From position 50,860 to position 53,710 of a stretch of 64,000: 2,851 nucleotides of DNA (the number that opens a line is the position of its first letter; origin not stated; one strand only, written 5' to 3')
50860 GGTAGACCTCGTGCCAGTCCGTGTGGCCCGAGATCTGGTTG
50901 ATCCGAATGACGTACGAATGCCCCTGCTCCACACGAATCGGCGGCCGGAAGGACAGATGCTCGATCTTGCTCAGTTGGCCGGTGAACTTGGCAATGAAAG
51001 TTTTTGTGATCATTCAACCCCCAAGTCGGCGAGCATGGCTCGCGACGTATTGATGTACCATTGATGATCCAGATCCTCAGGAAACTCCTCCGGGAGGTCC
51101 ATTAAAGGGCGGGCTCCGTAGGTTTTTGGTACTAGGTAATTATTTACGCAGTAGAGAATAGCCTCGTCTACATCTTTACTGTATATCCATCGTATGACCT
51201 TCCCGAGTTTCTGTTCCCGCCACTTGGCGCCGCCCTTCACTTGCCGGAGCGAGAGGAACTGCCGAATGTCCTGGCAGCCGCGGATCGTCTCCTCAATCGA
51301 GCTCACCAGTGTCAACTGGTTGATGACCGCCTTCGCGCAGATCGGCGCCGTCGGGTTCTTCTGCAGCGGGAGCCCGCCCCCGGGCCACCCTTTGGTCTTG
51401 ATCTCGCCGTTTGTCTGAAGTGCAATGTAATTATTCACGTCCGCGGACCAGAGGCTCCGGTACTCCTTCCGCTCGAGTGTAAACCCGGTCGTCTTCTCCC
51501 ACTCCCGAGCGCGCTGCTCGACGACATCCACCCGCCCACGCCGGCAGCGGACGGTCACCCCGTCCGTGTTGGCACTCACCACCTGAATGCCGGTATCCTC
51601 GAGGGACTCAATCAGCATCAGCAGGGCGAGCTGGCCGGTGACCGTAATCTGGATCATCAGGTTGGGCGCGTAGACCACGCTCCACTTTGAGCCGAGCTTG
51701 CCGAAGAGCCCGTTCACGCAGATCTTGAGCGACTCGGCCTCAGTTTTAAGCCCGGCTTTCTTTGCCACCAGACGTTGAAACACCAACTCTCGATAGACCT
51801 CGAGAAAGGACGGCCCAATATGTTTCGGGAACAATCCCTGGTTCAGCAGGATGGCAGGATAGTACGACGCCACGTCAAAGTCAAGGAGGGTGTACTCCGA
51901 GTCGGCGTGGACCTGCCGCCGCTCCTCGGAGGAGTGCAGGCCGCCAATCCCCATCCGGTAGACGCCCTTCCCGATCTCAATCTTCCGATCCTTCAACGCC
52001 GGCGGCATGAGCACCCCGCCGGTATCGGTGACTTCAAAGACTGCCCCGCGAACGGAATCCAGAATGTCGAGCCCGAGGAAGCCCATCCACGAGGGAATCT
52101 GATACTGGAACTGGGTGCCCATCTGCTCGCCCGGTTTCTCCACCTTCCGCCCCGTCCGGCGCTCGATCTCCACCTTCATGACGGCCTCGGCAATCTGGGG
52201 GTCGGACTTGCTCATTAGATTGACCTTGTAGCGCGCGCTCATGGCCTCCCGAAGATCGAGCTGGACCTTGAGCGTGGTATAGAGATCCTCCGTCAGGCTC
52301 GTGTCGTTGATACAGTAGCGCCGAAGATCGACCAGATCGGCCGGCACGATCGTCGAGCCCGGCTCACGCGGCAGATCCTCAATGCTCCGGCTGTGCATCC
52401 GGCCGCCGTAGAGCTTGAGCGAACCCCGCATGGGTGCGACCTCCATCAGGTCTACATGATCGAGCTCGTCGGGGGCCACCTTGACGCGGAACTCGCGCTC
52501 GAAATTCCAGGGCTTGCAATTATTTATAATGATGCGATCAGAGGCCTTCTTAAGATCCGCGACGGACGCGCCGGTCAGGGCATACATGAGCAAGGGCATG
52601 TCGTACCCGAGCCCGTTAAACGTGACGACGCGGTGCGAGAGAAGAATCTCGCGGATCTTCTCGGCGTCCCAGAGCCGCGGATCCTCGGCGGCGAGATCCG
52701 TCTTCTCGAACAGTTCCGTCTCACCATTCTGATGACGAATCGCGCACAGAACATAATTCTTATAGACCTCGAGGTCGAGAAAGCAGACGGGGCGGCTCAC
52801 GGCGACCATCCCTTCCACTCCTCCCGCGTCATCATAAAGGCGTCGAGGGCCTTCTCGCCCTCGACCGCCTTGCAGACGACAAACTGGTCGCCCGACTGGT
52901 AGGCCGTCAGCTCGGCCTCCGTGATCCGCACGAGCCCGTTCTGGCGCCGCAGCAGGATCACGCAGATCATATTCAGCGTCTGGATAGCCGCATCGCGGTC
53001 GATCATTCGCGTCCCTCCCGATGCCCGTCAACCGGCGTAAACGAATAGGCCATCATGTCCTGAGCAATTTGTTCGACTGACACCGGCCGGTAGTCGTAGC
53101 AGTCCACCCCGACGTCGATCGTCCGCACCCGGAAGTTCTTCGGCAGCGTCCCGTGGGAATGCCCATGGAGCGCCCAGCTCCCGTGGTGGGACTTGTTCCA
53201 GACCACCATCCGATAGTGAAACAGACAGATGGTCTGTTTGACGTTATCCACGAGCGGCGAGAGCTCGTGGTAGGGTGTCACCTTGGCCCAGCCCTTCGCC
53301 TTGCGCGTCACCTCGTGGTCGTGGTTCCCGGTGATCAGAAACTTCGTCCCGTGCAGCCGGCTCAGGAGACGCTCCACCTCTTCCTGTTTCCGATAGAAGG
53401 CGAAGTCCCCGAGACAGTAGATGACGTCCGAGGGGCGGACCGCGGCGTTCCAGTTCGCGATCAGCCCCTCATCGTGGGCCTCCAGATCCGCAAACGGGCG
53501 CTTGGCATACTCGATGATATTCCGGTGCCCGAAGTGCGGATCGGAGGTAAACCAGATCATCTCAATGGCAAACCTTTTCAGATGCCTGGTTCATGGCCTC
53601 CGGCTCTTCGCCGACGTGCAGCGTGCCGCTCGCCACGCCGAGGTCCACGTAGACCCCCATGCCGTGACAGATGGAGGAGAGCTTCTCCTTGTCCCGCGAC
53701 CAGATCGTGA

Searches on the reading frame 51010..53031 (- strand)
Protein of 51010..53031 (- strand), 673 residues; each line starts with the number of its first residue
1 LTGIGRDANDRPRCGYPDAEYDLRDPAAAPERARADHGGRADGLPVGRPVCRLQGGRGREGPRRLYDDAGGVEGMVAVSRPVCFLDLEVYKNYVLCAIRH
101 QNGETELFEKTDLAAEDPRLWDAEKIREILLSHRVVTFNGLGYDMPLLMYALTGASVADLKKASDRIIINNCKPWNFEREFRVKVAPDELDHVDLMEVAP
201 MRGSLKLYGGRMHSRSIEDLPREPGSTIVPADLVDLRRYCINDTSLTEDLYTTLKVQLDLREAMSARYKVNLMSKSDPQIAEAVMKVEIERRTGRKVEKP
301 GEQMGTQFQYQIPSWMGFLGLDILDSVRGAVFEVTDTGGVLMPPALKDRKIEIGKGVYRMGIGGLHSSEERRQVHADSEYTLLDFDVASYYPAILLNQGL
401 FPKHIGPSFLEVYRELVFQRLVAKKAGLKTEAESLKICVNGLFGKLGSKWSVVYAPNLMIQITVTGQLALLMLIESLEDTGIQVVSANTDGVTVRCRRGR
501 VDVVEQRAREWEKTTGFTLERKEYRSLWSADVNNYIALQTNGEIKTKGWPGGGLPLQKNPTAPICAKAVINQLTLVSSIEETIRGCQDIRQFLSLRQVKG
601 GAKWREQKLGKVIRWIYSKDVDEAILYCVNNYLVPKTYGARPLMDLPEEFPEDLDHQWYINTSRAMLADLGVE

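Call 9: search_protein_families(library=phrogs, proteins=[window:51010-53031:-], max_evalue=0.001)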
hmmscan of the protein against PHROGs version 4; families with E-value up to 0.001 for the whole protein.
window:51010-53031:- (673 aa): 4 families
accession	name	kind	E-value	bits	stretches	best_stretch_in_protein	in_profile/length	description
phrog_1252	-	DNA, RNA and nucleotide metabolism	6.5e-177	591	1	79-672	51-653/663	DNA polymerase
phrog_18505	-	DNA, RNA and nucleotide metabolism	8.7e-24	85.4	1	402-607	9-214/349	DNA polymerase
phrog_4210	-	DNA, RNA and nucleotide metabolism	1.1e-08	34.4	1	79-264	719-885/1304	DNA polymerase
phrog_262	-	DNA, RNA and nucleotide metabolism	2e-06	27.2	1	421-500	502-590/856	DNA polymerase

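Call 18: search_dna_similar(query=window:51010-53031:-, collection=phages, mode=protein, max_rows=25)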
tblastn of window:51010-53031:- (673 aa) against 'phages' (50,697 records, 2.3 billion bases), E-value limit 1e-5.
Records with a match: 968; places in all: 970; records where one place covers at least 80% of the query: 348.
Best place of each record, by identity: <60% 968.
By first word of the organism name: Enterococcus 127; Rheinheimera 115; Pseudomonas 98; Vibrio 90; Klebsiella 77; Escherichia 56; uncultured 41; Leuconostoc 39; Rhodobacter 30; Flavobacterium 29; and 61 more.
By host as written in the record: - 127; Rheinheimera sp. BAL341 115; Klebsiella pneumoniae 46; Enterococcus faecalis 39; Pseudomonas aeruginosa 31; Rhodobacter capsulatus YW1 30; Escherichia coli 23; Stenotrophomonas maltophilia 14; and 270 more.
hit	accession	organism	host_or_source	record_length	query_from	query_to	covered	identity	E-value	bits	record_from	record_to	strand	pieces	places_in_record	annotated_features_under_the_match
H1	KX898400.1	Pseudomonas phage JG054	Pseudomonas aeruginosa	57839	62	671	90%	43.6%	5e-134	507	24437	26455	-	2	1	putative DNA polymerase B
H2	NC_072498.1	Pseudomonas phage JG054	Pseudomonas aeruginosa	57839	62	671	90%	43.6%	5e-134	507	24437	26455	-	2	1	putative DNA polymerase B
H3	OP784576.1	Pseudomonas phage pPA-3099-2aT.3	Pseudomonas aeruginosa 3099-2aT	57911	62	671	90%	43.6%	5e-134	507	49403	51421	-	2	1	DNA polymerase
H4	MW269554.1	Achromobacter phage vB_AchrS_AchV4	-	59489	73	672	89%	43.5%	5e-144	469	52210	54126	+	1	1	DNA polymerase B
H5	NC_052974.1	Achromobacter phage vB_AchrS_AchV4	-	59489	73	672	89%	43.5%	5e-144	469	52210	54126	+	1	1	DNA polymerase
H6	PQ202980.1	Escherichia phage CSP1C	Escherichia coli str. K-12 substr. ...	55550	78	671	88%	43.9%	1e-148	483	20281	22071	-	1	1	DNA polymerase II region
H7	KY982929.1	Cronobacter phage CSP1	Cronobacter sakazakii ATCC 29544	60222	78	671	88%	43.9%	1e-148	483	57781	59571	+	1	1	putative DNA polymerase B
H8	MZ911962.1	Escherichia phage PLYYY01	Escherichia coli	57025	78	671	88%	43.7%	2e-148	482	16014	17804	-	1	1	none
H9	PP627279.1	Escherichia phage KS_A8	Escherichia coli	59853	78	671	88%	43.7%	2e-148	482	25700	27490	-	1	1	DNA polymerase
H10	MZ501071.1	Escherichia phage GottfriedDienst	Escherichia coli K-12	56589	78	671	88%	43.7%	2e-148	482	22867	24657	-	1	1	DNA polymerase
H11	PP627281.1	Escherichia phage KS_W4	Escherichia coli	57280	78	671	88%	43.7%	3e-148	482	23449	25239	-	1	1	DNA polymerase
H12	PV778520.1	Escherichia phage RCIP0359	Escherichia coli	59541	78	671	88%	43.7%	8e-148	481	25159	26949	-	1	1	hypothetical protein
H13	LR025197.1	Escherichia phage vB_Eco_SLUR75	-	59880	78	671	88%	43.7%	2e-147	479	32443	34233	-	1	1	DNA polymerase elongation subunit 1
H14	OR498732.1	Salmonella phage STP-SP5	Salmonella enterica subsp. enterica ...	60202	78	671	88%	43.7%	4e-147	479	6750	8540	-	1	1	hypothetical protein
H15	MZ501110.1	Escherichia phage VogelGryff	Escherichia coli K-12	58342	78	671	88%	43.5%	4e-148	481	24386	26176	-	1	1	DNA polymerase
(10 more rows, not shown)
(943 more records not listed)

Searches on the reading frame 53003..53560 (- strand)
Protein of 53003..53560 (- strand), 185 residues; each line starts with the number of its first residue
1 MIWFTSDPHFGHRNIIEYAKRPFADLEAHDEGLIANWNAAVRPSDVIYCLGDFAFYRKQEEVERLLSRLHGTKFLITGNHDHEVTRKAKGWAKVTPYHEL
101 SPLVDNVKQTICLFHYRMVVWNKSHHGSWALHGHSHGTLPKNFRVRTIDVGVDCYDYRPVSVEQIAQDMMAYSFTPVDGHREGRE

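Call 9: search_protein_families(library=phrogs, proteins=[window:53003-53560:-], max_evalue=0.001)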
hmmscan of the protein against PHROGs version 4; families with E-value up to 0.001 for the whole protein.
window:53003-53560:- (185 aa): 1 family
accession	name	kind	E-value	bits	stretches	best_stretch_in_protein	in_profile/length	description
phrog_547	-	other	2.8e-52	178.3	1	1-181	30-211/245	phosphoesterase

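Call 11: find_related_loci(query=window:53003-53560:-, collection=viral_contigs, flank=3000)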
Query window:53003-53560:- (185 aa) in viral_contigs; peptide patterns used: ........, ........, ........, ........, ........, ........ (x = any residue, [..] = any of these).
39 stretches matched a pattern; 34 encode a relative of the query (tblastn E <= 1e-3); 34 distinct loci.
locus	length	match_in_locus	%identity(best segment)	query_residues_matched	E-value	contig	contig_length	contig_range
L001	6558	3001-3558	48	2-184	1e-50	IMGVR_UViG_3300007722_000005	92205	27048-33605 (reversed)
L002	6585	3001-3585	44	3-184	1e-47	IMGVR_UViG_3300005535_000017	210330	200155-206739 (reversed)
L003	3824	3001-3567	45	2-185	2e-46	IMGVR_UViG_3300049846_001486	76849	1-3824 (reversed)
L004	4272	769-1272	46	2-169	3e-43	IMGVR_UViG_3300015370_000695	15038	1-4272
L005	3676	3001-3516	48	1-169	1e-43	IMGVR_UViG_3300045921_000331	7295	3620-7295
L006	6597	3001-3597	43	2-184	8e-43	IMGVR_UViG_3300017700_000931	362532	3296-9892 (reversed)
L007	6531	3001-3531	45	1-180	3e-42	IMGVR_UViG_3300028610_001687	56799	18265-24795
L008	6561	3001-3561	41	2-185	3e-42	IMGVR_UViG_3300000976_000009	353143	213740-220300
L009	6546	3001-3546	43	2-183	3e-42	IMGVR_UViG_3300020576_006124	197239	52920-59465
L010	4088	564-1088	45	3-184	7e-42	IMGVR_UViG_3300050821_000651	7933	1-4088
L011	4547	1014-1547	43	9-183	2e-41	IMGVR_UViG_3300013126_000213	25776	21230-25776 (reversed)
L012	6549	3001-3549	42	2-182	2e-40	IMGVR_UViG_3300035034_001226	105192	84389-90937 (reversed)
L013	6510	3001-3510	41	3-165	2e-40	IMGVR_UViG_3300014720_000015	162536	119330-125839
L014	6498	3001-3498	44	1-171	1e-40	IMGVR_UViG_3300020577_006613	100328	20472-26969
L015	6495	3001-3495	45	2-176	6e-40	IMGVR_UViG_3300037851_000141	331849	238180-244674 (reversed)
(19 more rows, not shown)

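Call 22: find_homologous_proteins(query=window:53003-53560:-, max_evalue=1e-30)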
Query window:53003-53560:- (185 aa): 577 proteins with E <= 1e-30 among 833 candidates; the best 120 are listed.
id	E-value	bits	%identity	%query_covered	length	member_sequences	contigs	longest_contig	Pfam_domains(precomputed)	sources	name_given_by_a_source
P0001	6.3e-109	380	85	97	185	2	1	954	PF00149.34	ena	-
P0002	2.4e-107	375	83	99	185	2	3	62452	-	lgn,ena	-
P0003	6.0e-105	367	83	100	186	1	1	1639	-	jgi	jgi:calcineurin-like phosphoesterase family protein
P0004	9.1e-105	366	80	99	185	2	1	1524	PF00149.34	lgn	-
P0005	1.5e-100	353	79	99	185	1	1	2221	-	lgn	-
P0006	1.2e-75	271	64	99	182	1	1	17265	-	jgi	jgi:calcineurin-like phosphoesterase family protein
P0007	1.4e-73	265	62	100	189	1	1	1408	-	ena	-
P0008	6.8e-73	262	62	97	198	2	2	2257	-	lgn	-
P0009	2.9e-71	257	59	98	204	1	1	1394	PF00149.34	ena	-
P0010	6.5e-71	256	58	100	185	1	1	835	PF12850.13,PF00149.34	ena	-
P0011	9.3e-71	255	59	99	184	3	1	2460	-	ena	-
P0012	1.3e-70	255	61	97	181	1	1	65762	PF00149.34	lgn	-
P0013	2.1e-69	251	59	99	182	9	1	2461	-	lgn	-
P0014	3.5e-69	250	60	97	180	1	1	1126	PF00149.34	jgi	-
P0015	3.5e-69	250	59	97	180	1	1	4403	-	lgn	-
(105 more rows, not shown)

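Call 23: find_encoding_contigs(protein=P0002, flank=3000, max_places=4)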
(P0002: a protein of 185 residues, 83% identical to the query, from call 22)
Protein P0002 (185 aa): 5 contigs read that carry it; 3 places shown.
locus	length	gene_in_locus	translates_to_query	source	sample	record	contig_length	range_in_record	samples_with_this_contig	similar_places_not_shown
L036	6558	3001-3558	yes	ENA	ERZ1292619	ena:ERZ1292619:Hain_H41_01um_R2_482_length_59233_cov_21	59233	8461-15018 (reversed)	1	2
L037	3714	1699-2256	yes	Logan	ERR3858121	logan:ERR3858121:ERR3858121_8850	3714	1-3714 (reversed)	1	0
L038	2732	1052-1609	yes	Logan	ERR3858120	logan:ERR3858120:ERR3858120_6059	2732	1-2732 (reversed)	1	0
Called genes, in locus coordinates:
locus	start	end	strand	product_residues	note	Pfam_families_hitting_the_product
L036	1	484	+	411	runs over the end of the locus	PF10926:DUF2800, PF12705:PDDEXK_1 (weak)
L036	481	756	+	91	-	-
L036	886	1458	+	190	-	PF10991:Enc34_ssDNA-bd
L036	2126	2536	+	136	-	-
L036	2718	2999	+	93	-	-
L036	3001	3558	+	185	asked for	-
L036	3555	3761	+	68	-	-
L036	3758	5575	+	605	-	-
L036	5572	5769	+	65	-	-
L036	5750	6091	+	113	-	-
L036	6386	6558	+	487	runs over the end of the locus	PF00176:SNF2-rel_dom (faint)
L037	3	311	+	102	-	?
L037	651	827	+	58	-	-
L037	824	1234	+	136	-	-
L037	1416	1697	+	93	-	-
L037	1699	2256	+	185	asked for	-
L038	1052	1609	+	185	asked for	-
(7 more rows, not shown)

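Call 24: find_encoding_contigs(protein=P0005, flank=3000, max_places=3)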
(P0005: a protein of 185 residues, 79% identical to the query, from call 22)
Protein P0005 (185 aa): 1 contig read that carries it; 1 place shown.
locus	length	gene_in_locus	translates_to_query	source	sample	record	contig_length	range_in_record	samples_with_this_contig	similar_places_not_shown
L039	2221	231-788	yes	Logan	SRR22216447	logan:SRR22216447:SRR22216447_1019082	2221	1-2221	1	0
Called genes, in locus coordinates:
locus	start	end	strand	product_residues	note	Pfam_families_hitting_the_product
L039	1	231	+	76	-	?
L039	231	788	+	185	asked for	-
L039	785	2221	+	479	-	?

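Call 25: find_encoding_contigs(protein=P0006, flank=3000, max_places=3)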
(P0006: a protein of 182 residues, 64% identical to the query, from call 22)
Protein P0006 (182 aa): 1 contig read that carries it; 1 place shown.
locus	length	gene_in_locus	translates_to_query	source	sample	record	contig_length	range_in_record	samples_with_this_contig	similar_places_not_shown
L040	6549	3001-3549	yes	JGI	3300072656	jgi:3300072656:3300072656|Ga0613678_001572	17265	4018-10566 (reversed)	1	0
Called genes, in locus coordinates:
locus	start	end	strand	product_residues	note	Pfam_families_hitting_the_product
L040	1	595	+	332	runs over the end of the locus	-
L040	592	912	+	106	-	-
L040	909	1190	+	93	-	-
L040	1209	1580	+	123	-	-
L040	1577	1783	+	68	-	-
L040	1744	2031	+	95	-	-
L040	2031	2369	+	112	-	-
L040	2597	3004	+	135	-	-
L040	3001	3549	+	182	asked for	-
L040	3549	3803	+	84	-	-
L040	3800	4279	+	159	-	PF13392:HNH_3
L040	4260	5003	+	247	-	PF10108:DNA_pol_B_exo2 (faint), PF13482:RNase_H_2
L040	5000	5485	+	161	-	-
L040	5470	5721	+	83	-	-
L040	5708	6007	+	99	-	-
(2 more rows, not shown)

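Call 26: find_encoding_contigs(protein=P0012, flank=3000, max_places=3)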
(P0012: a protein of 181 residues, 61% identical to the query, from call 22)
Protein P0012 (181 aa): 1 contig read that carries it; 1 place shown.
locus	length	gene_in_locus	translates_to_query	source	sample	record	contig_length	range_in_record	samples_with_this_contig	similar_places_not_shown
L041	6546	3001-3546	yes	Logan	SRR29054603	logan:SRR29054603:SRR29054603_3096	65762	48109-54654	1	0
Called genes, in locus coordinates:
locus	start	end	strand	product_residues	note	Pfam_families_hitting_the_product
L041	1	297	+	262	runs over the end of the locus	-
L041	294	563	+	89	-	-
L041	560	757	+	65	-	-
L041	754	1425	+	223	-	-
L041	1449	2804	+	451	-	PF03837:RecT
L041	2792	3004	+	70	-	-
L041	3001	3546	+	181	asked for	PF00149:Metallophos (weak)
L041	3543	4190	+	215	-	-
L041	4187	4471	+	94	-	-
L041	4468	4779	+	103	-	-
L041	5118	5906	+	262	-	PF07505:DUF5131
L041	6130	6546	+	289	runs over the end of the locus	-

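Call 45: find_encoding_contigs(protein=P0004, flank=3000, max_places=3)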
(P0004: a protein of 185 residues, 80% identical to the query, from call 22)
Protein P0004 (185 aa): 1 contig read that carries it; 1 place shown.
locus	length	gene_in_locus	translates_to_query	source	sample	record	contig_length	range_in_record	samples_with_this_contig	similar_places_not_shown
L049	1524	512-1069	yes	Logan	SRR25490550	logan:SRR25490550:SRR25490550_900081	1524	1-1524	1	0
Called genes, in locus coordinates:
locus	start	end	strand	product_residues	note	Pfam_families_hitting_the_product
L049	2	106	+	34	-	?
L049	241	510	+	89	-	-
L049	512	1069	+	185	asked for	PF00149:Metallophos (weak)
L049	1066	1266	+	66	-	-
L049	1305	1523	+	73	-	?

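Call 46: find_encoding_contigs(protein=P0001, flank=3000, max_places=3)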
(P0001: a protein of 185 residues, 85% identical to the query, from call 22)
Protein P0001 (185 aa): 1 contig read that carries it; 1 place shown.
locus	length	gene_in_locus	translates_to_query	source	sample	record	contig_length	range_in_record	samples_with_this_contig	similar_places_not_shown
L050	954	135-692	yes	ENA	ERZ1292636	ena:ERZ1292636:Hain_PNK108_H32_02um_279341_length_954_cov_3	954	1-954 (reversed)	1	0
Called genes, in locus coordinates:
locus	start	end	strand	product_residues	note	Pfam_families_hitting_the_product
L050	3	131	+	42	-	?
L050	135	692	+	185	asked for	PF00149:Metallophos (weak)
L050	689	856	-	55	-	-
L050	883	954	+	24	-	?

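Call 62: search_protein_families(library=pfam, proteins=[window:53003-53560:-], max_evalue=0.001)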
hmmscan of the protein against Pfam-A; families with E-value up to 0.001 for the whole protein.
window:53003-53560:- (185 aa): 0 families
